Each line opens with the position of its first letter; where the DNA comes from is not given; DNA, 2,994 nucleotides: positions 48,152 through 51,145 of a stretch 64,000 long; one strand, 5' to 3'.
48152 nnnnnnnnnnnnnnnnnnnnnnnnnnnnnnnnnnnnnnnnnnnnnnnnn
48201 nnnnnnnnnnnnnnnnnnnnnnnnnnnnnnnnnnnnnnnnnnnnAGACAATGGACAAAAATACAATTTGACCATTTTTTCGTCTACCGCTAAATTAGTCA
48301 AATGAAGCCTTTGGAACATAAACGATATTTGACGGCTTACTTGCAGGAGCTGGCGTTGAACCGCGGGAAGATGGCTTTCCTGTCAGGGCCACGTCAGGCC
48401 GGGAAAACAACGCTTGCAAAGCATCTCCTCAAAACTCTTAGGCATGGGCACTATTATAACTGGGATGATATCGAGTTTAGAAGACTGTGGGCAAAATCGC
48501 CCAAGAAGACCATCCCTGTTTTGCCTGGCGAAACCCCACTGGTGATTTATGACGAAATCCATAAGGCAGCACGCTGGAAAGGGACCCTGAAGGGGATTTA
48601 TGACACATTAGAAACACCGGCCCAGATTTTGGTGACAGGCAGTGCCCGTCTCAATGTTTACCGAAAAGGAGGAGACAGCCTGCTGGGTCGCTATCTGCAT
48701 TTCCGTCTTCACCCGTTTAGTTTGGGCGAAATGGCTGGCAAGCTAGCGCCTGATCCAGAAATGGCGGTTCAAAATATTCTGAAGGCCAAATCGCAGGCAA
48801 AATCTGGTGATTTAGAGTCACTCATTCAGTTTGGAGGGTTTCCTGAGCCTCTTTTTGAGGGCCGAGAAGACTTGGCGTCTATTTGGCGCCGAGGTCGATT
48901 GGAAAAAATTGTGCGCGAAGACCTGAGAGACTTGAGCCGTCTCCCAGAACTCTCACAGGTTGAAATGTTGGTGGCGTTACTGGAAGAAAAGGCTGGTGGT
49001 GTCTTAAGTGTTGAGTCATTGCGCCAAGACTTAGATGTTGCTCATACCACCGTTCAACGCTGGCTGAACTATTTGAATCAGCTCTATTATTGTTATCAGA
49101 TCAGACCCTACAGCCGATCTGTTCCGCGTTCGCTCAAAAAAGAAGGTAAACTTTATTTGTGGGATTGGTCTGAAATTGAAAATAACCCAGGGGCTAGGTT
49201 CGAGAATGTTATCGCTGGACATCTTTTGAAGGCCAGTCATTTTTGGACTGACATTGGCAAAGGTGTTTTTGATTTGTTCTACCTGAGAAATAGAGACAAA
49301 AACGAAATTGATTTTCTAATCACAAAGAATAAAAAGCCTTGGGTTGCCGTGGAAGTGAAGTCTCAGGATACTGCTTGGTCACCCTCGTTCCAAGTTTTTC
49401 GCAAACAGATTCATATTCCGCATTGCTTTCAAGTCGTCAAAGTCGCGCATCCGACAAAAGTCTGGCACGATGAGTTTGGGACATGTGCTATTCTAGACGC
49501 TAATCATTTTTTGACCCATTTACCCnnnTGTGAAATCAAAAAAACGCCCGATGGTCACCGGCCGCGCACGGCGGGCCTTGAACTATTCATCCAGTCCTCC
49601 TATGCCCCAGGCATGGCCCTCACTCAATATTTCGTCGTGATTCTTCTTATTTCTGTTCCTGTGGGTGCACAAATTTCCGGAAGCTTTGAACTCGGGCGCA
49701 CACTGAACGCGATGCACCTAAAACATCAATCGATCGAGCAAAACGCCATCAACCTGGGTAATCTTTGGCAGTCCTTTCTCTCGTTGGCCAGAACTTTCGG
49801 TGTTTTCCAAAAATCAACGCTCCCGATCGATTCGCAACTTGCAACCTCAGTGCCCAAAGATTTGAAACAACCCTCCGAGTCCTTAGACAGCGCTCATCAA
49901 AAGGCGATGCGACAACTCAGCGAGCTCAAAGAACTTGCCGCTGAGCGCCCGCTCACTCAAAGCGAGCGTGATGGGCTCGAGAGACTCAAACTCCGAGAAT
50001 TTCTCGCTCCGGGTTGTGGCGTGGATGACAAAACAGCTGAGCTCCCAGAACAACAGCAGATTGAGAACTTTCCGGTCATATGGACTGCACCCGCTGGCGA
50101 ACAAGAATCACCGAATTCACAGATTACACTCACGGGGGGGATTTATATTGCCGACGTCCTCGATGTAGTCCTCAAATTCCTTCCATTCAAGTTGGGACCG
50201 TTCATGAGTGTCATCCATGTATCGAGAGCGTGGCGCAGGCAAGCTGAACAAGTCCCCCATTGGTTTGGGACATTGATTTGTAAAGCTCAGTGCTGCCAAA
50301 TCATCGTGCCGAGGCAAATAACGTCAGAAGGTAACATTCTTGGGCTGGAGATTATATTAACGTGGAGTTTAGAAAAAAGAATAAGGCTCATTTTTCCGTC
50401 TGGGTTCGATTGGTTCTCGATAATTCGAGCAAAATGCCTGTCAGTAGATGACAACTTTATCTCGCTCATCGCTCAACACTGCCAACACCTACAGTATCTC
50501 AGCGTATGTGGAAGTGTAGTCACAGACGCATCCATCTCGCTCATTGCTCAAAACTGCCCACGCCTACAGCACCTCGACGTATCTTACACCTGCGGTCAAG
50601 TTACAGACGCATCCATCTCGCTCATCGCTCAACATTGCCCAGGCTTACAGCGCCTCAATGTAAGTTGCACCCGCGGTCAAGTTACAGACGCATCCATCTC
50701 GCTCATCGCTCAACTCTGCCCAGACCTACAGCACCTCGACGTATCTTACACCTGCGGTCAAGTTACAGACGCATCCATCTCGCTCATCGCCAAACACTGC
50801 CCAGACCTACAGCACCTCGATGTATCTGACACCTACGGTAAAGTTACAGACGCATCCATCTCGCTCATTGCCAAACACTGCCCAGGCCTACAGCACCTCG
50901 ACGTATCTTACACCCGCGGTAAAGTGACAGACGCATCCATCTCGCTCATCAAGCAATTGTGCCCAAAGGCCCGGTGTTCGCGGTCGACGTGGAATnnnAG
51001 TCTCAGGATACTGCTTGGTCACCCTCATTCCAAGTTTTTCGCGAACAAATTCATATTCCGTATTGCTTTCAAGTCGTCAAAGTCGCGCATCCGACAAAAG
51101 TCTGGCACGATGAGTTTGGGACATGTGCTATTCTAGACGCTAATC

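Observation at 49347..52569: Tandemly duplicated eukaryote-like F-box + LRR_cc (FBXL-type) proteins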

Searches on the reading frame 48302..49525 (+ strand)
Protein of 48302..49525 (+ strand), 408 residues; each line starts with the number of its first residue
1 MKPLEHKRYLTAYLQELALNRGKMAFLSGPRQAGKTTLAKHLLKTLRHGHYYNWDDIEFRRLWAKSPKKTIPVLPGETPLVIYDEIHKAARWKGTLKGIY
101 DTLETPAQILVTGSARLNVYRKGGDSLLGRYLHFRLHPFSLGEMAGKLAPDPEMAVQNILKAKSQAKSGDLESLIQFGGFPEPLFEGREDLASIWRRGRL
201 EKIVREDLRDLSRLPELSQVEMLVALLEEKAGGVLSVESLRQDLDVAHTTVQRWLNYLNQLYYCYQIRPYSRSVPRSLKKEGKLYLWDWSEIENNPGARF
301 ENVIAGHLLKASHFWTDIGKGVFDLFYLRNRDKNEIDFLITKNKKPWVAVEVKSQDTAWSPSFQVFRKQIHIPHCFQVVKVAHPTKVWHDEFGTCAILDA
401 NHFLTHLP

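Call 3: search_protein_families(library=pfam, proteins=[window:48302-49525:+], max_evalue=1)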
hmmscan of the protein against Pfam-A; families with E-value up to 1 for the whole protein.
window:48302-49525:+ (408 aa): 16 families
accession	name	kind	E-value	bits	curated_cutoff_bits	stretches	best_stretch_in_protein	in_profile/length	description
PF13635.12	DUF4143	-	3.9e-25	88.9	28.1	1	206-354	2-159/160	Domain of unknown function (DUF4143)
PF13173.12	AAA_14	-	4.7e-24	85.3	27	1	23-144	3-128/129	AAA domain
PF13191.12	AAA_16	-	0.00016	22.7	32.6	1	10-57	12-63/167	AAA ATPase domain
PF20720.3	nSTAND3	-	0.00054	20.1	27.2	1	18-66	13-64/155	Novel STAND NTPase 3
PF00005.33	ABC_tran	-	0.005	17.9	25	1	17-77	6-67/137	ABC transporter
PF02367.23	TsaE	-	0.012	15.9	26.6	1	15-48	12-47/128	Threonylcarbamoyl adenosine biosynthesis protein TsaE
PF00004.35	AAA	-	0.027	15.3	21.2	1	26-91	2-71/131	ATPase family associated with various cellular activities (AAA)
PF13401.12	AAA_22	-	0.038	14.7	27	1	23-48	6-31/130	AAA domain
PF24538.1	DUF7599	-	0.051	13.7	27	1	219-264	6-52/85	Domain of unknown function (DUF7599)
PF08220.18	HTH_DeoR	-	0.056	13.6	21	1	233-262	13-42/57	DeoR-like helix-turn-helix domain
PF25213.1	HVO_A0261_N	-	0.058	13.7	35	1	218-259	8-49/86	HVO_A0261 N-terminal domain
PF13481.12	AAA_25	-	0.062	13.3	27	1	18-50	29-61/195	AAA domain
PF01637.24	ATPase_2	-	0.065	13.5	33.2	1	20-52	18-50/225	ATPase domain predominantly from Archaea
PF04313.20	HSDR_N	-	0.068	13.5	25.1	1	329-359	121-151/198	Type I restriction enzyme R protein N terminus (HSDR_N)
PF13542.12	HTH_Tnp_ISL3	-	0.16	11.9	27.4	1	234-258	27-50/51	Helix-turn-helix domain of transposase family ISL3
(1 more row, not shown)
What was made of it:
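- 48302..49528 (+): AAA_14 + DUF4143 ATPase. Its 3' end supplied the start of the duplicated unit. Pfam AAA_14 4.7e-24 and DUF4143 3.9e-25 (call 3).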

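Call 61: search_protein_families(library=padloc, proteins=[window:48302-49525:+], max_evalue=0.01)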
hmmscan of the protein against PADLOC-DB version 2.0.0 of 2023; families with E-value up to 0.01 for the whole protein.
window:48302-49525:+ (408 aa): 9 families
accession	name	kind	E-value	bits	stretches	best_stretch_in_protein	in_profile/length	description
PDLC04790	PDC-S01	-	7.2e-56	187.7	1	7-368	13-381/422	-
PDLC04789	PDC-S01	-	2.9e-43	146.3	1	8-369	4-355/375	-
PDLC04787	PDC-S01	-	7.3e-33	112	1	13-352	16-355/412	-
PDLC04791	PDC-S01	-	1.4e-24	84.6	2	13-145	10-151/395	-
PDLC04786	PDC-S01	-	2.9e-12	44.1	2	292-378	334-410/439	-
PDLC04792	PDC-S01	-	3.6e-09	33.7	1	293-355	333-385/452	-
PDLC04788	PDC-S01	-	3.1e-06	24.4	0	25-156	22-162/448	-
PDLC04140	mad8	-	0.0015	16.1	1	18-242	23-125/314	mads_8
PDLC01848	CARF3--CARF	-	0.0081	13.8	0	222-286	138-193/197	-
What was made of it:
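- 48302..49528 (+): PADLOC candidate defence gene PDC-S01, 7e-56 (call 61).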

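Call 62: search_protein_families(library=ncbifam, proteins=[window:48302-49525:+], max_evalue=0.001)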
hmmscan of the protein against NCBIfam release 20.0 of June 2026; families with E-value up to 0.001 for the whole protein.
window:48302-49525:+ (408 aa): 0 families

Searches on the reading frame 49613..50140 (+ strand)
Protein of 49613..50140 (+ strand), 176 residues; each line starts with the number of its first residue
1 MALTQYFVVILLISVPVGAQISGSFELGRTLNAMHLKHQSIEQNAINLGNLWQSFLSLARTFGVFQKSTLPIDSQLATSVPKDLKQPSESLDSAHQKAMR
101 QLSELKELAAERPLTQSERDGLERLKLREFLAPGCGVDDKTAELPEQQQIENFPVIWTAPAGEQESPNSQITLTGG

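Call 22: search_protein_families(library=pfam, proteins=[window:49613-50140:+], max_evalue=10)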
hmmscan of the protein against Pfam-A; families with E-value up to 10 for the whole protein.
seq(176 aa): 0 families

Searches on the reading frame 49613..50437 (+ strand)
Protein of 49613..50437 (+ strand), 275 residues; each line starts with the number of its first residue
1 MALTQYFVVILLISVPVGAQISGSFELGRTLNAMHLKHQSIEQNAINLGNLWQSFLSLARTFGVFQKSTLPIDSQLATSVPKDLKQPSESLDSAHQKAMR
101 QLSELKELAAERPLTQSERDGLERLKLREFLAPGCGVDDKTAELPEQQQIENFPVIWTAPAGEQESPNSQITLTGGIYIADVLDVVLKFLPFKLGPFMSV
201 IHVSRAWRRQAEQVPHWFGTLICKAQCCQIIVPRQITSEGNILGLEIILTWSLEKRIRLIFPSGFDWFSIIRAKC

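Call 33: search_protein_representatives(protein=window:49613-50437:+)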
Query: 275 residues. Proteins with E-value up to 0.001 (for the whole library): 2; up to 1e-10: 1; up to 1e-30: 1. The best 2 are listed.
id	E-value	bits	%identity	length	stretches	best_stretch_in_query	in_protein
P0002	4.7e-143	491.8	86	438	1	1-271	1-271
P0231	4.6e-08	49.2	32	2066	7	161-201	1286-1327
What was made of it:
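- Closest known: Eukaryotic FBXL proteins. Different: About 177 extra N-terminal residues carry a signal-like hydrophobic start and have no homologue (call 33).
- The orphan N-terminal module is specific to this lineage (call 33).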

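Call 77: find_related_loci(query=window:49613-50437:+, collection=metagenome_contigs, flank=6000)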
Query window:49613-50437:+ (275 aa) in metagenome_contigs; peptide patterns used: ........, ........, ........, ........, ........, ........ (x = any residue, [..] = any of these).
148 stretches matched a pattern, but none encodes a relative of the query by tblastn (E <= 1e-3).

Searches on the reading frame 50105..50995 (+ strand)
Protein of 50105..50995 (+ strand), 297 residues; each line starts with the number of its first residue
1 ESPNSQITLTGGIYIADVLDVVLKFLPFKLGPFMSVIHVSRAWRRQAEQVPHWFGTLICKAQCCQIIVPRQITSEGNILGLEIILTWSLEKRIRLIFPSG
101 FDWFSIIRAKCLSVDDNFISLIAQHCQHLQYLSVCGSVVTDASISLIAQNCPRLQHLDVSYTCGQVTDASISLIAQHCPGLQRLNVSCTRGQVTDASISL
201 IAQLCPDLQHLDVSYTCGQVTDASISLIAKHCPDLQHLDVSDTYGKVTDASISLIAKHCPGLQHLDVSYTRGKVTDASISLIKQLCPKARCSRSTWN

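Call 38: predict_structure(alignment_id=A2)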
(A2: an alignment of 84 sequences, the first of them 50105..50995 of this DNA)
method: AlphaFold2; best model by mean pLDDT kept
length: 297 residues; sequences in the alignment: 84
mean_pLDDT: 80.1   pTM: 0.73
mean pLDDT of the five models: 80.1, 78.7, 77.3, 77.3, 76.4
residues with pLDDT >= 90: 167; 70-90: 17; 50-70: 79; < 50: 34
segments of 3 or more residues with pLDDT < 50: 1-3, 29-33, 72-77, 86-102
pLDDT, mean of each block of 10 residues (from residue 1): 55 62 59 56 66 58 54 47 50 39 59 83 91 94 98 97 96 98 97 98 98 97 98 98 96 98 95 93 96 70
secondary structure, 60 per line:
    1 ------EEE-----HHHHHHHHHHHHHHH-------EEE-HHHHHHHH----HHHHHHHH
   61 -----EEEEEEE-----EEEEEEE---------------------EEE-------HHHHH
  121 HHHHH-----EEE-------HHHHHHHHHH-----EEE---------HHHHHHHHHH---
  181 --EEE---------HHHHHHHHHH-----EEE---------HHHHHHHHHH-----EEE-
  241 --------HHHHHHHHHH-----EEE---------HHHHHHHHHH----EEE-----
elements in order: E7-9 H15-29 E37-39 H41-48 H53-60 E66-72 E78-84 E106-108 H116-125 E131-133 H141-150 E156-158 H168-177 E183-185 H195-204 E210-212 H222-231 E237-239 H249-258 E264-266 H276-285 E290-292
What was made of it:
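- On CC-type (FBXL-type) leucine-rich repeat domain: AF2 pLDDT is above 90 over aa ~274-461, with a regular strand-helix pattern (call 38).
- AF2 gives pLDDT above 90 for aa ~274-461 (call 38).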

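Call 44: fold_search(model_id=the predicted structure, library=pdb)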
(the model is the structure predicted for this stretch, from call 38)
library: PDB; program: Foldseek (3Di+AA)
matches with E <= 10: 972; with E <= 0.001: 148
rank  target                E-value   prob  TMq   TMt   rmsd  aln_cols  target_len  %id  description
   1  6o60_C                1.0e-14  1.00  0.55  0.44   9.2       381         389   20  Crystal structure of GGTase3-FBXL2-SKP1 complex (released 2019-06-26)
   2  6wcq_B                6.2e-11  1.00  0.54  0.44   8.5       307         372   19  Structure of a substrate-bound DQC ubiquitin ligase (released 2020-08-19)
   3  1fqv_A                1.6e-10  1.00  0.51  0.48   8.4       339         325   17  Insights into scf ubiquitin ligases from the structure of the skp1-skp2 complex (released 2000-11-29)
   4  6w66_B                2.3e-10  1.00  0.29  0.24  11.9       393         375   16  The structure of the F64A, S172A mutant Keap1-BTB domain in complex with SKP1-FBXL17 (released 2020-08-19)
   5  3ogl_B                1.1e-09  1.00  0.58  0.32   8.2       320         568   16  Structure of COI1-ASK1 in complex with JA-isoleucine and the JAZ1 degron (released 2010-10-13)
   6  1fs2_A                1.2e-09  1.00  0.50  0.56   3.4       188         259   22  INSIGHTS INTO SCF UBIQUITIN LIGASES FROM THE STRUCTURE OF THE SKP1-SKP2 COMPLEX (released 2000-11-29)
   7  2p1q_B                2.3e-09  1.00  0.55  0.30   3.1       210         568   20  Mechanism of Auxin Perception by the TIR1 ubiquitin ligase (released 2007-04-10)
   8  9qo4_M                3.4e-09  1.00  0.45  0.42   9.8       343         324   17  Dissociation-state-3 of 9-subunit CSN and SCF (SKP1-SKP2-CKS1) complex (released 2026-02-04)
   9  3ogk_B                4.6e-09  1.00  0.55  0.32   9.7       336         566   14  Structure of COI1-ASK1 in complex with coronatine and an incomplete JAZ1 degron (released 2010-10-13)
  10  8uah_B                6.8e-09  1.00  0.35  0.33  10.7       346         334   16  Structure of BACH1 BTB domain-bound FBXL17 ubiquitin ligase (released 2024-11-06)
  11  8cdj_F                7.7e-09  1.00  0.49  0.46   4.7       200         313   20  CAND1 b-hairpin++-SCF-SKP2 CAND1 rolling SCF engaged (released 2023-04-19)
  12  9kll_C                1.1e-08  1.00  0.50  0.26  10.1       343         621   16  Striga MAX2-ASK1 complex (released 2025-09-17)
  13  6bro_D                1.4e-08  1.00  0.50  0.27  10.0       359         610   15  Crystal structure of ASK1-D3 ubiquitin ligase form1 (released 2018-11-21)
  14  2p1m_B                1.8e-08  1.00  0.54  0.29   3.2       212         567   20  TIR1-ASK1 complex structure (released 2007-04-10)
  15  6bro_B                1.9e-08  1.00  0.50  0.27  10.0       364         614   14  Crystal structure of ASK1-D3 ubiquitin ligase form1 (released 2018-11-21)
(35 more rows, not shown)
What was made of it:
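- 50447..50995 (+): FBXL-type LRR array of copy 1: one 24-aa unit, five 27-aa units and a C-terminal cap. Foldseek 6o60_C 1e-14 (call 44).
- On CC-type (FBXL-type) leucine-rich repeat domain: The top 25 Foldseek hits are F-box LRR proteins (call 44).
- The top Foldseek hits are all F-box LRR proteins solved with SKP1/ASK1 (call 44).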

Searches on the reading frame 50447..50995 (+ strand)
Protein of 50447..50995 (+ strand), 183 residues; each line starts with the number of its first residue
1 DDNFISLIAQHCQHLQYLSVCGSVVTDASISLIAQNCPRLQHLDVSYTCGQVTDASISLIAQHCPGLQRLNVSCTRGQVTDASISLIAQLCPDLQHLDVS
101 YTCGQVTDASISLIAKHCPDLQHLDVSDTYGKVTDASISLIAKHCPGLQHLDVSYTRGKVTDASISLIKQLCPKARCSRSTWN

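Call 78: find_related_loci(query=window:50447-50995:+, collection=viral_contigs, flank=5000)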
Query window:50447-50995:+ (183 aa) in viral_contigs; peptide patterns used: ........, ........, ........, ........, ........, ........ (x = any residue, [..] = any of these).
8 stretches matched a pattern, but none encodes a relative of the query by tblastn (E <= 1e-3).
